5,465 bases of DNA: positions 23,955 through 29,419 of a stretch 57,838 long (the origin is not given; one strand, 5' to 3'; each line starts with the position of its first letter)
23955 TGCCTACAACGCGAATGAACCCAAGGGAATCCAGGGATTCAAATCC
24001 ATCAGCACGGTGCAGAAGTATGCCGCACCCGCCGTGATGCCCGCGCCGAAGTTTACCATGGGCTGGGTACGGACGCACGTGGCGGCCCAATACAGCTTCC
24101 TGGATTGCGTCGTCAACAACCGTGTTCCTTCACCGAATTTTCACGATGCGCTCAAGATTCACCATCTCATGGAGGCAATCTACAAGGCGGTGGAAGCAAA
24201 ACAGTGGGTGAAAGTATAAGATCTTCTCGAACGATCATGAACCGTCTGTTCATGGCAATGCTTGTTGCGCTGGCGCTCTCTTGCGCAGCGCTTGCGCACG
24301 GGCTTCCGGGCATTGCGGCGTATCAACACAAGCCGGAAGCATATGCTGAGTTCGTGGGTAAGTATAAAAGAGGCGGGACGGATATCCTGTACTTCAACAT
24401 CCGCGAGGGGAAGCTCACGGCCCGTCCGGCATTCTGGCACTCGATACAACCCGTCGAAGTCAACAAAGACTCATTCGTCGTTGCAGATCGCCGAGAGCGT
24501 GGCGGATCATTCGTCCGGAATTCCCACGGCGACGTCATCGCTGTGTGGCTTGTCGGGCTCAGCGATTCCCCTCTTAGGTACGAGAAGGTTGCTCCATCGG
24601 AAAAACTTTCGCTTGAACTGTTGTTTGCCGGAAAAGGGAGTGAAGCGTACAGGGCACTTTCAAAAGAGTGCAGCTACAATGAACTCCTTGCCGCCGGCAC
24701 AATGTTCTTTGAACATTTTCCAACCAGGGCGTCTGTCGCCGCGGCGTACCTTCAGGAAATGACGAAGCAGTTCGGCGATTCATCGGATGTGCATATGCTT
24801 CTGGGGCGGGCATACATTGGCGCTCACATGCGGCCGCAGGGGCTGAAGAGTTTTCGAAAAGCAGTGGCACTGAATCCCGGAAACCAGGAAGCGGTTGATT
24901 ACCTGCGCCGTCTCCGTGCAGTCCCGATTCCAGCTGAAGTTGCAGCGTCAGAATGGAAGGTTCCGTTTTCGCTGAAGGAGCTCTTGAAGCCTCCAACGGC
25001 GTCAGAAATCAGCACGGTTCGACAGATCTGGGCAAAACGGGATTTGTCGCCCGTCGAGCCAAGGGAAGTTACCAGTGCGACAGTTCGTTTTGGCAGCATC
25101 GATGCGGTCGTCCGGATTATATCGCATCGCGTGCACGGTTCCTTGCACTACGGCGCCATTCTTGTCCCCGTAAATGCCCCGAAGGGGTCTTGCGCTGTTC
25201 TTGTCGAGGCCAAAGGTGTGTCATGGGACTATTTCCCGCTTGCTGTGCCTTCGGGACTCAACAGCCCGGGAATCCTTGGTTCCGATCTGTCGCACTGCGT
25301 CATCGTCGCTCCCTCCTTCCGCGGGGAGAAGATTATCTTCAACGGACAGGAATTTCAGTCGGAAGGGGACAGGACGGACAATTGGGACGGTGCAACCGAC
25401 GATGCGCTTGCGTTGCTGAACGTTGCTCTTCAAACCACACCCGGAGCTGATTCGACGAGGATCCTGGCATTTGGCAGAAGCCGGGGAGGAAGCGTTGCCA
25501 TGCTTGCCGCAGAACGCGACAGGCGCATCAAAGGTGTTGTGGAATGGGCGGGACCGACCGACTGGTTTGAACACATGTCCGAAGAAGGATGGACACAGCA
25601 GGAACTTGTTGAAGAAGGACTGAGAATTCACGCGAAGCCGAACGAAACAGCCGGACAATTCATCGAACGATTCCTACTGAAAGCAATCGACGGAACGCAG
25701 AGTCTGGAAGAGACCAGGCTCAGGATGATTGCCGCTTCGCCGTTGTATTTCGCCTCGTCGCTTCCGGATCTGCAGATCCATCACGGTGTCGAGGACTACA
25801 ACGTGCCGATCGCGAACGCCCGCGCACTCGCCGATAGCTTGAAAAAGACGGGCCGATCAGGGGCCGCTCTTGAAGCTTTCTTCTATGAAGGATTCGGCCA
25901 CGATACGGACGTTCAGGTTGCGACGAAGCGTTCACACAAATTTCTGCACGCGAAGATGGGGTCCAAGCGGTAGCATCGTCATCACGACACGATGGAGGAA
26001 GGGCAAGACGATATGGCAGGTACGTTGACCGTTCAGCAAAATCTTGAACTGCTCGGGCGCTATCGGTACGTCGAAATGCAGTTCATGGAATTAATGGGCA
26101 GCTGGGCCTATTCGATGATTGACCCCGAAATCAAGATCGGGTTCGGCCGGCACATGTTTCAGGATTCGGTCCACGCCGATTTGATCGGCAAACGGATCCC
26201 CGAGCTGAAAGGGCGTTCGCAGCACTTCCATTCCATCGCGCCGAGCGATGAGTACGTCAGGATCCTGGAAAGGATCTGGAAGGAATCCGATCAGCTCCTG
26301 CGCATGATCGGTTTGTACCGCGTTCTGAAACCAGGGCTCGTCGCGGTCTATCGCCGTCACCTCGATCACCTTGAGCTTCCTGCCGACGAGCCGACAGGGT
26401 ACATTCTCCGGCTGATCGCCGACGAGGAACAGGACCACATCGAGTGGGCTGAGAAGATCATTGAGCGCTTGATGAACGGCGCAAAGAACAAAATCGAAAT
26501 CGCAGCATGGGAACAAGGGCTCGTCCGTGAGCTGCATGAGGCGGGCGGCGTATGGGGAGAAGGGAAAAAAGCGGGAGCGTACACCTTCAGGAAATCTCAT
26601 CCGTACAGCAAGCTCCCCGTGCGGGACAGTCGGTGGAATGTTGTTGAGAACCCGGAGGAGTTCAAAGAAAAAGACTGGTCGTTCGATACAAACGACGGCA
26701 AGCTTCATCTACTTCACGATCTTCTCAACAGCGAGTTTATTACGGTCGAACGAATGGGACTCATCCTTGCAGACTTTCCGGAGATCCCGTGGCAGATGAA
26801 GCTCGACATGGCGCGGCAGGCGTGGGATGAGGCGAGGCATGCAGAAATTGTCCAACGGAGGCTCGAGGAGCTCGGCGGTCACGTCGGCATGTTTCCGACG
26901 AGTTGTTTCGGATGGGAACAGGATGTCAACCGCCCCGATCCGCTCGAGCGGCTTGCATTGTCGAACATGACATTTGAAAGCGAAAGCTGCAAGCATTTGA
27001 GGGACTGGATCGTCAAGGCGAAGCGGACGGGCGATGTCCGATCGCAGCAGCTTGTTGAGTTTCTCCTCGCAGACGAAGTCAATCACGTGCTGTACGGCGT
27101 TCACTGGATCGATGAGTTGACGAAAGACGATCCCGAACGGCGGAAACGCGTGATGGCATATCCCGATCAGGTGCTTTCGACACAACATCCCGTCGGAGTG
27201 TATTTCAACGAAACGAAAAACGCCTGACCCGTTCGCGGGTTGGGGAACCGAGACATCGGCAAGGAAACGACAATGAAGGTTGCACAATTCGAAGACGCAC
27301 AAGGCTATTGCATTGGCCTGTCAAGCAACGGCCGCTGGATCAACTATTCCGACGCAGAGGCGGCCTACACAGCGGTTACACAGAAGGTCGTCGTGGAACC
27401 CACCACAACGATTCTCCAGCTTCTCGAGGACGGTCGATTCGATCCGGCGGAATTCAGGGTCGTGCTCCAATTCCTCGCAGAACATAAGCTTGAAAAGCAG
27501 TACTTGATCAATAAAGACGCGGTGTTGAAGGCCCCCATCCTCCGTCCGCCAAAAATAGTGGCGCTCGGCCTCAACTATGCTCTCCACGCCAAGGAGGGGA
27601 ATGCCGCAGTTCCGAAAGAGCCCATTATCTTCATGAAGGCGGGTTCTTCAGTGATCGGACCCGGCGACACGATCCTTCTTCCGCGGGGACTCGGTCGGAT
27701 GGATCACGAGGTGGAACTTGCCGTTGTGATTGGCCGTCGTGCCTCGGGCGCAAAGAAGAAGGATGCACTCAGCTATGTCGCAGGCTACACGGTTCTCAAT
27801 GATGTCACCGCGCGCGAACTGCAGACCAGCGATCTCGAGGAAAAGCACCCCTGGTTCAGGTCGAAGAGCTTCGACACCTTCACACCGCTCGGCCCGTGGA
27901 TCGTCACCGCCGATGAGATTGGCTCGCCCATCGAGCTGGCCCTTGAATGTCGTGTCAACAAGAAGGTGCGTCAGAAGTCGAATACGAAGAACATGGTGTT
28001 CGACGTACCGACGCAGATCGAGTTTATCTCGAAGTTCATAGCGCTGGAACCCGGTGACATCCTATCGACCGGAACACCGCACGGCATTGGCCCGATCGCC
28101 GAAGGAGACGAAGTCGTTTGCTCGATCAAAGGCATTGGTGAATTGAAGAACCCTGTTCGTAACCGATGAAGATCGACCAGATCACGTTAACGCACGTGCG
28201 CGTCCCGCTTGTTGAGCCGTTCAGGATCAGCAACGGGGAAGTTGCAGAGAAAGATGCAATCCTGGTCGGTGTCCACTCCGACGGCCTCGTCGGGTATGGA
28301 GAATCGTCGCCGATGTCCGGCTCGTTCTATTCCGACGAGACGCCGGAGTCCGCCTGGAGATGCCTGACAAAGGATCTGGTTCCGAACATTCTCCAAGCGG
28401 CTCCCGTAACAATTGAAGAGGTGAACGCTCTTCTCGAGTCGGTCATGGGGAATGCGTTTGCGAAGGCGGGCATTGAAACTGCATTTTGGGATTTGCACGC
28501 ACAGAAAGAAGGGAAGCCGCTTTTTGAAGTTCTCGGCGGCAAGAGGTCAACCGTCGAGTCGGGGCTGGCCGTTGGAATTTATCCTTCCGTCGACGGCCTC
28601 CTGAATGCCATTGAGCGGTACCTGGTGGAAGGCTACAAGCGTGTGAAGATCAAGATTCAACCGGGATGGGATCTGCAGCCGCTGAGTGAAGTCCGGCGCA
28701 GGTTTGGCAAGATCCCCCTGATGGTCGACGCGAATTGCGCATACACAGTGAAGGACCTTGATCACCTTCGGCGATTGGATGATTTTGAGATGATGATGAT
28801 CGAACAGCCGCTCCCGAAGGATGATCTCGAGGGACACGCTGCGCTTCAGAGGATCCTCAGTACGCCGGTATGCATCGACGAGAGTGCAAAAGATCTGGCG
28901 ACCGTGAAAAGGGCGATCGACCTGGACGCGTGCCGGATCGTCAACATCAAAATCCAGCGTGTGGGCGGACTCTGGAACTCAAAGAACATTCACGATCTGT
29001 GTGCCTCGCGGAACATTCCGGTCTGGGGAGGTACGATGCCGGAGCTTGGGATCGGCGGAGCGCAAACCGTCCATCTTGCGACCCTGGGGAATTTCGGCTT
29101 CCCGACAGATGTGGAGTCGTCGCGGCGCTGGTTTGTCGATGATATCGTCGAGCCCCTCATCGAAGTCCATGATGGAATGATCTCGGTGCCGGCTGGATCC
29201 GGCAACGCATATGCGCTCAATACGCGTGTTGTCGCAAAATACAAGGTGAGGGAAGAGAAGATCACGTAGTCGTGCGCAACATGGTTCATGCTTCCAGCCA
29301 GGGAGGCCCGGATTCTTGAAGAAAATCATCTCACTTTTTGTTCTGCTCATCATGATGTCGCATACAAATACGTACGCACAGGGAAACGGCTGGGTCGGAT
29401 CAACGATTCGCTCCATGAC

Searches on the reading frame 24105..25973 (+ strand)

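Call 29: search_protein_families(library=pfam, proteins=[window:24105-25973:+], max_evalue=0.001)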
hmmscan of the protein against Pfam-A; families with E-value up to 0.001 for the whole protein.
window:24105-25973:+ (622 aa): 4 families
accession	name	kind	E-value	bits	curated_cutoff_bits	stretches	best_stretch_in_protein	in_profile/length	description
PF00326.27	Peptidase_S9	-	4.1e-13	49.8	22.6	1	399-498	16-114/213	Prolyl oligopeptidase family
PF14559.12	TPR_19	-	0.00016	22.3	25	0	212-260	10-58/68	Tetratricopeptide repeat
PF20434.5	BD-FAE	-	0.00062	19.8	26.8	0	449-579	87-215/215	BD-FAE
PF07719.23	TPR_2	-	0.00088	19.7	27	0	228-260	2-34/34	Tetratricopeptide repeat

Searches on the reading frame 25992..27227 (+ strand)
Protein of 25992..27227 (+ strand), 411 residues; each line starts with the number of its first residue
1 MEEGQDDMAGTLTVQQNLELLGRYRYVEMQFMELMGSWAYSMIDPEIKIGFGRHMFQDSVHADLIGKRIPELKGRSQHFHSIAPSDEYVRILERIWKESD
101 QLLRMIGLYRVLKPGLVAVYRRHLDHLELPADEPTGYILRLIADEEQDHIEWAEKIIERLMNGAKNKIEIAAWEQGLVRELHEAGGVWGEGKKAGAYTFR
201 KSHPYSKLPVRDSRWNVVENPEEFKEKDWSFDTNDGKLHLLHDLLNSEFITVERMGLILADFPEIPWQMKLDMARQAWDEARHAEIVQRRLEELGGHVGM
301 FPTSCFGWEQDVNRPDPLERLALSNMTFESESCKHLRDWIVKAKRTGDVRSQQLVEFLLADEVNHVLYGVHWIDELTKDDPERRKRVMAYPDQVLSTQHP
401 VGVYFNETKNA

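Call 29: search_protein_families(library=pfam, proteins=[window:25992-27227:+], max_evalue=0.001)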
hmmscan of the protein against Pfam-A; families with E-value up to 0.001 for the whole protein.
window:25992-27227:+ (411 aa): 2 families
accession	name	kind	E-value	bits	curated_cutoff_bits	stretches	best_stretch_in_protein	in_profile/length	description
PF04305.20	DUF455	-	4.1e-28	99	34.3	1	190-397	21-222/247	Protein of unknown function (DUF455)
PF00210.30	Ferritin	-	1.6e-05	25.3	24.5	0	273-366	37-129/142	Ferritin-like domain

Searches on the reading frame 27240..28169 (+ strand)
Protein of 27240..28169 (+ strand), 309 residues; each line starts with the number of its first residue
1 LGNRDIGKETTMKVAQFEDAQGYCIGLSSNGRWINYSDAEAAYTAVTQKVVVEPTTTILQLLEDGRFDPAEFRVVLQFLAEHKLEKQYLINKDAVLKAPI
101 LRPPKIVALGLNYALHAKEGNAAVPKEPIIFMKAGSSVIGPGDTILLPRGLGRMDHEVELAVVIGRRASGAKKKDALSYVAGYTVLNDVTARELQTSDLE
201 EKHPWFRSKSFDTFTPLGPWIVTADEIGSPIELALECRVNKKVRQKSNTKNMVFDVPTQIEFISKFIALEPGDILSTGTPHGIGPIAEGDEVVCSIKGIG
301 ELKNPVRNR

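Call 29: search_protein_families(library=pfam, proteins=[window:27240-28169:+], max_evalue=0.001)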
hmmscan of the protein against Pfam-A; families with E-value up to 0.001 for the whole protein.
window:27240-28169:+ (309 aa): 1 family
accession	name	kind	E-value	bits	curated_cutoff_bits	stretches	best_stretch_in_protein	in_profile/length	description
PF01557.24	FAA_hydrolase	-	3.4e-73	246.3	23.9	1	105-307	1-214/214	Fumarylacetoacetate (FAA) hydrolase C-terminal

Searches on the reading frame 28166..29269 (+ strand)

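Call 29: search_protein_families(library=pfam, proteins=[window:28166-29269:+], max_evalue=0.001)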
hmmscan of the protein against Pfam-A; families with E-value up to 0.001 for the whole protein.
window:28166-29269:+ (367 aa): 2 families
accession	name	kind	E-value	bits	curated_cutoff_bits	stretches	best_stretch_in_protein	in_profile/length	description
PF13378.12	MR_MLE_C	-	6.1e-48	163.8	29.4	1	147-352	4-216/219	Enolase C-terminal domain-like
PF02746.21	MR_MLE_N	-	5.9e-17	62.4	22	1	6-124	4-117/117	Mandelate racemase / muconate lactonizing enzyme, N-terminal domain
